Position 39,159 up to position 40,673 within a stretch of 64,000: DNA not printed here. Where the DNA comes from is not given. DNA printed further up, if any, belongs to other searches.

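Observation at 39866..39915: Island of about 80% GC with a (CG)6 alternating tract inside a kinase gene in a 30%-GC genome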

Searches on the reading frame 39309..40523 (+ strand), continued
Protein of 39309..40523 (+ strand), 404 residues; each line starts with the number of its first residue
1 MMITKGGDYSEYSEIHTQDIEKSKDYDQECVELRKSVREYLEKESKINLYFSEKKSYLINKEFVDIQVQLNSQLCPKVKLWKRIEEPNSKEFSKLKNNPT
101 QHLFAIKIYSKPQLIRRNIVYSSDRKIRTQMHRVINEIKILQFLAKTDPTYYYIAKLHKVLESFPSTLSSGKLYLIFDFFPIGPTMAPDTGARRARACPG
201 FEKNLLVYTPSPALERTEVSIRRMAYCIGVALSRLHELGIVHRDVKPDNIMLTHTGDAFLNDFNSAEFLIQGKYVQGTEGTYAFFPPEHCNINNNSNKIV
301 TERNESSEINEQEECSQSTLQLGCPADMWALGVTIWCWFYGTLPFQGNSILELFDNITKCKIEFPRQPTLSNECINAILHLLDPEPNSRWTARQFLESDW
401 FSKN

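Call 17: find_encoding_contigs(protein=P0006, flank=1500, max_places=1)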
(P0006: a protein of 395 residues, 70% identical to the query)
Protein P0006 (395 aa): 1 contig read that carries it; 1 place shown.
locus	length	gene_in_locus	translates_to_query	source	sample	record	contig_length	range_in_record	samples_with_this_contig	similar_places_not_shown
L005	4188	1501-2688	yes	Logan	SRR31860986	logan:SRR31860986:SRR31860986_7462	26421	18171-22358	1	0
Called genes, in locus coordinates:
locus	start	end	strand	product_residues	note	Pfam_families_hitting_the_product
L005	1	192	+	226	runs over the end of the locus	PF03208:PRA1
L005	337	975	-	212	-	PF22891:KH_PNO1_2nd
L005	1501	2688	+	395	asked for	PF00069:Pkinase, PF07714:PK_Tyr_Ser-Thr (weak), PF14531:Kinase-like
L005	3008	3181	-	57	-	-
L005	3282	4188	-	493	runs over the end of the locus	PF02874:ATP-synt_ab_N, PF00006:ATP-synt_ab, PF22919:ATP-synt_VA_C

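Call 18: find_encoding_contigs(protein=P0007, flank=1500, max_places=1)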
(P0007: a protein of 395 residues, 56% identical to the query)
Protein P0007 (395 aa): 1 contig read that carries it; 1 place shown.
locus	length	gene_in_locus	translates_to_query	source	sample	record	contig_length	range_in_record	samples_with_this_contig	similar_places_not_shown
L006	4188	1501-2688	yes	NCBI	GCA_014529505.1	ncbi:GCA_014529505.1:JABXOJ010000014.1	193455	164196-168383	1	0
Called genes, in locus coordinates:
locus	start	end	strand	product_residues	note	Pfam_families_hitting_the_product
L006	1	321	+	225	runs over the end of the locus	PF03208:PRA1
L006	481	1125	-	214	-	PF22891:KH_PNO1_2nd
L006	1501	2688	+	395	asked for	PF00069:Pkinase, PF07714:PK_Tyr_Ser-Thr, PF14531:Kinase-like (weak)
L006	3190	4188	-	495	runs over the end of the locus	PF02874:ATP-synt_ab_N, PF00006:ATP-synt_ab, PF22919:ATP-synt_VA_C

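Call 19: find_encoding_contigs(protein=P0008, flank=1500, max_places=1)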
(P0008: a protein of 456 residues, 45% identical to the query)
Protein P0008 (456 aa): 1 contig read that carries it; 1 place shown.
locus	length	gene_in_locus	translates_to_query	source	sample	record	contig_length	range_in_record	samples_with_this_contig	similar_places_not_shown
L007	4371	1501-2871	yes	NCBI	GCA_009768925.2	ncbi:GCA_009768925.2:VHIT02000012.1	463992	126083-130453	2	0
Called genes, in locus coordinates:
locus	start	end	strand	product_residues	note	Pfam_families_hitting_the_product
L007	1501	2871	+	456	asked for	PF14531:Kinase-like (faint), PF07714:PK_Tyr_Ser-Thr (faint), PF00069:Pkinase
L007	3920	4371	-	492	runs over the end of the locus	PF02874:ATP-synt_ab_N, PF00006:ATP-synt_ab, PF22919:ATP-synt_VA_C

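Call 20: find_encoding_contigs(protein=P0009, flank=1500, max_places=1)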
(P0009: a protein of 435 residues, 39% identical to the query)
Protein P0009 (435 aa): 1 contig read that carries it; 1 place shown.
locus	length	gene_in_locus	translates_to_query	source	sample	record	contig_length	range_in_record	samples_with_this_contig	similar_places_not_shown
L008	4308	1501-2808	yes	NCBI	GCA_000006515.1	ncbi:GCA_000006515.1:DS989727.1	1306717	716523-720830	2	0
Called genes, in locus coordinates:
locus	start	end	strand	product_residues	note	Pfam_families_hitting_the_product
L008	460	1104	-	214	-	PF22891:KH_PNO1_2nd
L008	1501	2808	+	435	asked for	PF07714:PK_Tyr_Ser-Thr, PF00069:Pkinase, PF14531:Kinase-like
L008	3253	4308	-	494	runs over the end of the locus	PF02874:ATP-synt_ab_N, PF00006:ATP-synt_ab, PF22919:ATP-synt_VA_C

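Call 21: find_encoding_contigs(protein=P0123, flank=1500, max_places=1)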
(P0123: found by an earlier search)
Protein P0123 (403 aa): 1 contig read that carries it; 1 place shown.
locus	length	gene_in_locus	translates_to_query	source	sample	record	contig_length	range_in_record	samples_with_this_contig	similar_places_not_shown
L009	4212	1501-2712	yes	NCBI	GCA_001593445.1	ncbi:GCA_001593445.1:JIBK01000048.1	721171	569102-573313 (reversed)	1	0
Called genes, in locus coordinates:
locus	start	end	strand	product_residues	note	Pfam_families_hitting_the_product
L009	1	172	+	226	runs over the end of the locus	PF03208:PRA1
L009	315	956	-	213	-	PF22891:KH_PNO1_2nd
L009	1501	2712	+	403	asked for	PF00069:Pkinase, PF07714:PK_Tyr_Ser-Thr (faint), PF14531:Kinase-like (weak)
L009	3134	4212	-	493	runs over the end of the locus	PF02874:ATP-synt_ab_N, PF00006:ATP-synt_ab, PF22919:ATP-synt_VA_C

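Call 22: find_encoding_contigs(protein=P0121, flank=1500, max_places=1)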
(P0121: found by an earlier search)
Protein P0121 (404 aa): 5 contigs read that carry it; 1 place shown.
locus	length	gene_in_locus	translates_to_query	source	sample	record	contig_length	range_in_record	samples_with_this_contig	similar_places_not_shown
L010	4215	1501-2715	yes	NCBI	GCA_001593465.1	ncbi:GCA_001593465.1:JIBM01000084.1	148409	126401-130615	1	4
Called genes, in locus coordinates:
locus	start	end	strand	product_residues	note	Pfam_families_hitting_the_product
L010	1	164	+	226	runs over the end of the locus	PF03208:PRA1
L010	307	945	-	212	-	PF22891:KH_PNO1_2nd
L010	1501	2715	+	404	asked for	PF00069:Pkinase, PF07714:PK_Tyr_Ser-Thr (faint), PF14531:Kinase-like (weak), PF00069:Pkinase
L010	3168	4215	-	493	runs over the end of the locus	PF02874:ATP-synt_ab_N, PF00006:ATP-synt_ab, PF22919:ATP-synt_VA_C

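Call 23: find_encoding_contigs(protein=P0126, flank=1500, max_places=1)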
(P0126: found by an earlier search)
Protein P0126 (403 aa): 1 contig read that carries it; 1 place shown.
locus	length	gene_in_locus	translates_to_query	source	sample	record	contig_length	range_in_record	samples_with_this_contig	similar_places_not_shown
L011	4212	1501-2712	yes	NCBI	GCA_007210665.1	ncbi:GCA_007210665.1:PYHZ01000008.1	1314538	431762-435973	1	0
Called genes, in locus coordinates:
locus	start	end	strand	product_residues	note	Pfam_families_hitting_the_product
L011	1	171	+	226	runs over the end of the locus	PF03208:PRA1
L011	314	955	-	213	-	PF22891:KH_PNO1_2nd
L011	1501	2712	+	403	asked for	PF00069:Pkinase, PF07714:PK_Tyr_Ser-Thr (faint), PF14531:Kinase-like (weak), PF00069:Pkinase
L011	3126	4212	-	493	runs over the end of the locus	PF02874:ATP-synt_ab_N, PF00006:ATP-synt_ab, PF22919:ATP-synt_VA_C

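Call 37: search_solved_structures(query=window:39309-40520:+, show_alignments=2, max_evalue=1e-10)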
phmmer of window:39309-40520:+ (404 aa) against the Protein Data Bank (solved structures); distinct sequences matched with E-value up to 1e-10: 128 (the best 60 are shown).
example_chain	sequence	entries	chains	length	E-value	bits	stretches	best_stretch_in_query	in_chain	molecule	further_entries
6cmj_A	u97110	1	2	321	9.7e-19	70.6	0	323-401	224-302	Calcium/calmodulin-dependent protein kinase kinase 2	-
6ccf_A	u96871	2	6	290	1.6e-18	69.9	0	323-394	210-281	Calcium/calmodulin-dependent protein kinase kinase 1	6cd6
5uy6_A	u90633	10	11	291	1.9e-17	66.4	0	323-401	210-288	Calcium/calmodulin-dependent protein kinase kinase 2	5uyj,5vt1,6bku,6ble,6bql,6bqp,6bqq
2zv2_A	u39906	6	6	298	2.7e-17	65.9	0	323-400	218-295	Calcium/calmodulin-dependent protein kinase kinase 2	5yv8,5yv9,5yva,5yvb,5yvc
2pml_X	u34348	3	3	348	2.8e-16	62.5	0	233-291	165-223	Ser/Thr protein kinase | Ser/Thr protein kinase, putative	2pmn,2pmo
8vsu_C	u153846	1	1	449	1.2e-14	57.2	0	323-403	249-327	Serine/threonine-protein kinase STK11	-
6g76_A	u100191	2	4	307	3.1e-14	55.8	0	217-296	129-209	Ribosomal protein S6 kinase alpha-6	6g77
2wtk_C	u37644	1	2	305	4.3e-14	55.3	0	323-403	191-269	SERINE/THREONINE-PROTEIN KINASE 11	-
6g78_A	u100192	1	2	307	5.7e-14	54.9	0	217-295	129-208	Ribosomal protein S6 kinase alpha-6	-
4czu_A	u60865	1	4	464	1.3e-13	53.7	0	323-403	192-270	CBL-INTERACTING SERINE/THREONINE-PROTEIN KINASE 23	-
4czt_A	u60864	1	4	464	1.4e-13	53.6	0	323-403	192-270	CBL-INTERACTING SERINE/THREONINE-PROTEIN KINASE 23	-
4rlo_A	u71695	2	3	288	2.6e-13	52.7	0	228-289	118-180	Ribosomal protein S6 kinase beta-1 | p70S6K1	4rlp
4l3j_A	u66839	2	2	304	3.2e-13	52.5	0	228-289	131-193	RPS6KB1 protein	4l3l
3ubd_A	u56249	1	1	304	3.8e-13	52.2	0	217-293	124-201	Ribosomal protein S6 kinase alpha-3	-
4el9_A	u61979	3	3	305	3.8e-13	52.2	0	217-293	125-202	Ribosomal protein S6 kinase alpha-3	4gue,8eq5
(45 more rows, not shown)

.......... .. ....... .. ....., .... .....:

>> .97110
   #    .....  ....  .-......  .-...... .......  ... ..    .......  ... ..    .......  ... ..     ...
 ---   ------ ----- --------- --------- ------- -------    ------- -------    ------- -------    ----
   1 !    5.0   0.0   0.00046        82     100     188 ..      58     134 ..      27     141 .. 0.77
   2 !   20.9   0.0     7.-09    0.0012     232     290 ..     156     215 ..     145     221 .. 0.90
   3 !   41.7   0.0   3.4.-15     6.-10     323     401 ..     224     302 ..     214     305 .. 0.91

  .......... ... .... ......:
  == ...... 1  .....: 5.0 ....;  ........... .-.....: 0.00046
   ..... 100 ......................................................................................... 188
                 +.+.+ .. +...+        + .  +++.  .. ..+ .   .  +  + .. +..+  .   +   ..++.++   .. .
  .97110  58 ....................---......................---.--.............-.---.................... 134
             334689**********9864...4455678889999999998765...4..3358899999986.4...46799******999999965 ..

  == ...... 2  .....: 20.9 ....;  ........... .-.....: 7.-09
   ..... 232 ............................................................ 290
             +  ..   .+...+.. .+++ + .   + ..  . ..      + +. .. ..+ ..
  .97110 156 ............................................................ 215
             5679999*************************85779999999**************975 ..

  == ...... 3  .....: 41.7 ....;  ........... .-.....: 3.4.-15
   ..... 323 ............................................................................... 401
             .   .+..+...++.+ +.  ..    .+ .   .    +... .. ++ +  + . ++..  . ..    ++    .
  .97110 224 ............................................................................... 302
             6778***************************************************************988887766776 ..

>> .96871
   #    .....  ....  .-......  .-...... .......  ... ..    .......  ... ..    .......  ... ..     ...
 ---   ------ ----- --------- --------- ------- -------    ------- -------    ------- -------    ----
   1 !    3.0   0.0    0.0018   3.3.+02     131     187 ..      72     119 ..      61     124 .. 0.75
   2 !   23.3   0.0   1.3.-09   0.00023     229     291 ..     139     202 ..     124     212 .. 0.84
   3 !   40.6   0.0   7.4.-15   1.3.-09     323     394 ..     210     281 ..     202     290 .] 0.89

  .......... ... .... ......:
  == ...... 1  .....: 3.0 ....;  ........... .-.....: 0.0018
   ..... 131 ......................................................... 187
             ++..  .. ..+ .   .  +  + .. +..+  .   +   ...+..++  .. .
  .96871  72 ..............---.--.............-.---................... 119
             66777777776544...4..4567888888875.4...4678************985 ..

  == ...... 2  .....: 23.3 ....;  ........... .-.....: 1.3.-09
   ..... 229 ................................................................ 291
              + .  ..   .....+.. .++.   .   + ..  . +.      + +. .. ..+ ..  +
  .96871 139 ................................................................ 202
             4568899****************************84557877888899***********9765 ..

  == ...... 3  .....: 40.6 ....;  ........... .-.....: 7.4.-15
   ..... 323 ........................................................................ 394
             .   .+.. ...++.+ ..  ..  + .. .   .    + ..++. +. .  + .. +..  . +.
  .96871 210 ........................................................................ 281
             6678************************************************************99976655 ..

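Call 41: find_encoding_contigs(protein=P0001, flank=3000, max_places=10)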
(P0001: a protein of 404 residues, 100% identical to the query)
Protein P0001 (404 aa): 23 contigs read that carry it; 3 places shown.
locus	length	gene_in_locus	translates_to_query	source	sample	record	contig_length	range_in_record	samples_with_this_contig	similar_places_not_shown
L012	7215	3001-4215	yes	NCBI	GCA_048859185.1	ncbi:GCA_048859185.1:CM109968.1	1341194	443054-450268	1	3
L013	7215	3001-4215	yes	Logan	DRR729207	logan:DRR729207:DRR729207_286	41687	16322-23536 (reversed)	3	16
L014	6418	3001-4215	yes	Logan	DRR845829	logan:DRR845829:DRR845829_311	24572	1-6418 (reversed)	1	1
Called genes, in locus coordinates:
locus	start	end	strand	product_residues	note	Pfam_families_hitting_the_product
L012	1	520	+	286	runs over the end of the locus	-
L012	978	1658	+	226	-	PF03208:PRA1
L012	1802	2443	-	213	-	PF22891:KH_PNO1_2nd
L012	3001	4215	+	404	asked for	PF00069:Pkinase, PF07714:PK_Tyr_Ser-Thr (faint), PF14531:Kinase-like (weak), PF00069:Pkinase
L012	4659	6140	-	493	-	PF02874:ATP-synt_ab_N, PF00006:ATP-synt_ab, PF22919:ATP-synt_VA_C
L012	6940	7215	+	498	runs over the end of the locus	-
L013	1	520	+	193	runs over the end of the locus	-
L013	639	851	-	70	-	-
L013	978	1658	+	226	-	PF03208:PRA1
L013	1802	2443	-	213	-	PF22891:KH_PNO1_2nd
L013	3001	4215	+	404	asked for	PF00069:Pkinase, PF07714:PK_Tyr_Ser-Thr (faint), PF14531:Kinase-like (weak), PF00069:Pkinase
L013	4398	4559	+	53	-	-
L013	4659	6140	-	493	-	PF02874:ATP-synt_ab_N, PF00006:ATP-synt_ab, PF22919:ATP-synt_VA_C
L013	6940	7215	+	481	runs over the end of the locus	-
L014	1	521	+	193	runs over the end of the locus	-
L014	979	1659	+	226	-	PF03208:PRA1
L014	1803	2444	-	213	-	PF22891:KH_PNO1_2nd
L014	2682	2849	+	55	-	-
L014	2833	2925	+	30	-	-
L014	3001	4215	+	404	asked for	PF00069:Pkinase, PF07714:PK_Tyr_Ser-Thr (faint), PF14531:Kinase-like (weak), PF00069:Pkinase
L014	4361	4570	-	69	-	-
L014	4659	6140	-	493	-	PF02874:ATP-synt_ab_N, PF00006:ATP-synt_ab, PF22919:ATP-synt_VA_C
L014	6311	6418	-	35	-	?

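Call 50: predict_structure(alignment_id=A1)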
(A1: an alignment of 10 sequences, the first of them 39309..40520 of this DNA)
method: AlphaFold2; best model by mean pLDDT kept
length: 404 residues; sequences in the alignment: 10
mean_pLDDT: 41.4   pTM: 0.33
mean pLDDT of the five models: 41.4, 38.2, 37.3, 34.5, 33.9
residues with pLDDT >= 90: 6; 70-90: 47; 50-70: 56; < 50: 295
segments of 3 or more residues with pLDDT < 50: 1-22, 43-54, 58-60, 66-282, 290-323
pLDDT, mean of each block of 10 residues (from residue 1): 24 26 52 54 44 49 47 37 41 26 27 26 26 32 32 26 24 24 23 23 26 34 39 37 33 29 28 31 54 31 24 25 57 70 62 63 83 90 84 80 67
secondary structure, 60 per line:
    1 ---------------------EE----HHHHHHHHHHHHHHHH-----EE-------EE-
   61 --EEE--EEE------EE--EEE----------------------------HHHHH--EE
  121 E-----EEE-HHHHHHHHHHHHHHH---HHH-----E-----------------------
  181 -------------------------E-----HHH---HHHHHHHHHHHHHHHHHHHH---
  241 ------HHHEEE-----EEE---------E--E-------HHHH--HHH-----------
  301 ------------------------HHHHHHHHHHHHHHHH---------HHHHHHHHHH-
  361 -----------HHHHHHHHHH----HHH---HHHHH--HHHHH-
elements in order: H28-43 E63-65 E68-70 E81-83 H112-116 E119-121 E127-129 H131-145 H218-237 E250-252 E258-260 H281-284 H325-340 H350-359 H372-381 H392-396 H399-403

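Call 60: predict_structure(alignment_id=A3)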
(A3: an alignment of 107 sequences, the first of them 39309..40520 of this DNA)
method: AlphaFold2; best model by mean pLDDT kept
length: 404 residues; sequences in the alignment: 107
mean_pLDDT: 84.8   pTM: 0.88
mean pLDDT of the five models: 84.8, 84.5, 84.0, 83.8, 83.3
residues with pLDDT >= 90: 227; 70-90: 100; 50-70: 69; < 50: 8
segments of 3 or more residues with pLDDT < 50: 1-4
pLDDT, mean of each block of 10 residues (from residue 1): 62 95 86 88 78 86 87 72 80 71 92 82 79 95 95 97 90 95 79 56 73 85 97 96 95 93 92 68 94 67 58 51 91 96 93 95 95 98 97 98 79
secondary structure, 60 per line:
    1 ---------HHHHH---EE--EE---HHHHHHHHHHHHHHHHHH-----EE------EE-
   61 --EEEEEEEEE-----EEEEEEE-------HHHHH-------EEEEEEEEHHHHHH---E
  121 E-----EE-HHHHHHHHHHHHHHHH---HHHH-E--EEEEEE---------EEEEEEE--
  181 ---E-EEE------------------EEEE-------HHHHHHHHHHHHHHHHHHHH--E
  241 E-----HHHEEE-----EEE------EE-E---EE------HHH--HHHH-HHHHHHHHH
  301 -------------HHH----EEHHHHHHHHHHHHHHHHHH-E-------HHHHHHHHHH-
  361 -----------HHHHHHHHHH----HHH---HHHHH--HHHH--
elements in order: H10-14 H27-44 E63-71 E77-83 H91-95 E103-110 H111-116 H130-145 H149-152 E157-162 E172-178 E186-188 E207-210 H218-237 E250-252 E258-260 H287-290 H292-300 H323-340 H350-359 H372-381 H392-396 H399-402

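Call 63: fold_search(model_id=the predicted structure, library=pdb)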
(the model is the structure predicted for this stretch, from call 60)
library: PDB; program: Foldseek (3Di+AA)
matches with E <= 10: 2000; with E <= 0.001: 2000
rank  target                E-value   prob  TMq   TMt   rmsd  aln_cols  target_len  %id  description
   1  5uyj                  1.6e-18  1.00  0.58  0.82   5.3       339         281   23  Crystal Structure of the Human CAMKK2B (released 2017-04-26)
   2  5uy6                  1.7e-18  1.00  0.58  0.82   4.6       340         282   23  Crystal Structure of the Human CAMKK2B (released 2017-03-29)
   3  6cd6_A                1.8e-18  1.00  0.57  0.85   4.4       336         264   24  Crystal Structure of the Human CAMKK1A in complex with GSK650394 (released 2018-03-07)
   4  6cd6_B                2.8e-18  1.00  0.57  0.85   4.4       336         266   25  Crystal Structure of the Human CAMKK1A in complex with GSK650394 (released 2018-03-07)
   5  6bql                  4.1e-18  1.00  0.59  0.84   4.5       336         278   24  Crystal Structure of the Human CAMKK2B in complex with TAE-226 (released 2017-12-13)
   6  8tuc                  5.3e-18  1.00  0.58  0.83   5.2       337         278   23  Unphosphorylated CaMKK2 in complex with CC-8977 (released 2023-12-13)
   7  6cd6_C                8.6e-18  1.00  0.56  0.84   5.1       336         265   25  Crystal Structure of the Human CAMKK1A in complex with GSK650394 (released 2018-03-07)
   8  6bku                  9.1e-18  1.00  0.57  0.85   4.2       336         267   23  Crystal Structure of the Human CAMKK2B bound to GSK650394 (released 2017-11-29)
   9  6cd6_D                1.2e-17  1.00  0.56  0.84   4.9       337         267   25  Crystal Structure of the Human CAMKK1A in complex with GSK650394 (released 2018-03-07)
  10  6bqp                  1.3e-17  1.00  0.56  0.85   4.2       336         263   23  Crystal Structure of the Human CAMKK2B in complex with Crenolanib (released 2017-12-13)
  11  6cmj_B                1.7e-17  1.00  0.58  0.81   4.2       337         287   23  Human CAMKK2 with GSK650393 (released 2018-04-04)
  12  6cmj_A                2.9e-17  1.00  0.59  0.81   4.2       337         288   23  Human CAMKK2 with GSK650393 (released 2018-04-04)
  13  6brc_B                3.1e-17  1.00  0.58  0.88   4.5       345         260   23  Crystal Structure of the Human CAMKK2B in complex with AP26113-analog (ALK-IN-1) (released 2017-12-13)
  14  6ble                  6.2e-17  1.00  0.57  0.84   4.3       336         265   23  Crystal Structure of the Human CAMKK2B in complex with CP673451 (released 2017-11-29)
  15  2zv2                  9.4e-17  1.00  0.53  0.83   4.6       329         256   23  Crystal structure of human calcium/calmodulin-dependent protein kinase kinase 2, beta, CaMKK2 kinase domain in complex w (released 2009-11-03)
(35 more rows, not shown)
